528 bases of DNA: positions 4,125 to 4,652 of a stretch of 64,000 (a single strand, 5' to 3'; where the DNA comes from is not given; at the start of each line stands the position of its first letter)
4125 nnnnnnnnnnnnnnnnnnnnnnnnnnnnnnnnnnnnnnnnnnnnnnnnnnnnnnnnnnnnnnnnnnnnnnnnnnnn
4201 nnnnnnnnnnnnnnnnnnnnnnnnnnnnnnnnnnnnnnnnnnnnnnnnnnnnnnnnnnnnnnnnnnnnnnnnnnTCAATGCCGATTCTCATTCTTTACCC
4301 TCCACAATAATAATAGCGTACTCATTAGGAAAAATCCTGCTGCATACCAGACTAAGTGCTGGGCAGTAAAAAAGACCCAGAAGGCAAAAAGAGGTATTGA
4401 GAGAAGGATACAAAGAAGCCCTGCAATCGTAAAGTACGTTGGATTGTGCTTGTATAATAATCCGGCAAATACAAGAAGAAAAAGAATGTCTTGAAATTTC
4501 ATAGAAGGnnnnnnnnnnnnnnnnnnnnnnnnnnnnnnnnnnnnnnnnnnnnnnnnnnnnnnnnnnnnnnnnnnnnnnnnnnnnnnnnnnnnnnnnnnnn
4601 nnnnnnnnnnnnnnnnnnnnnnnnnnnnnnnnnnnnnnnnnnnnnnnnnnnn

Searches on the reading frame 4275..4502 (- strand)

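Call 51: search_protein_families(library=pfam, proteins=[window:4275-4502:-], max_evalue=1)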
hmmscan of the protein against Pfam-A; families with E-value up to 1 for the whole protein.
window:4275-4502:- (75 aa): 1 family
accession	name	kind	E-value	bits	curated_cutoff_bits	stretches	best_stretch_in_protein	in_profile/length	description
PF15201.11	Rod_cone_degen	-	0.068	13.7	27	1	57-74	5-22/54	Progressive rod-cone degeneration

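Call 53: search_protein_families(library=ncbifam, proteins=[window:4275-4502:-], max_evalue=0.1)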
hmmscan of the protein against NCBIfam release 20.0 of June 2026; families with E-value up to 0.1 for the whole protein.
window:4275-4502:- (75 aa): 0 families
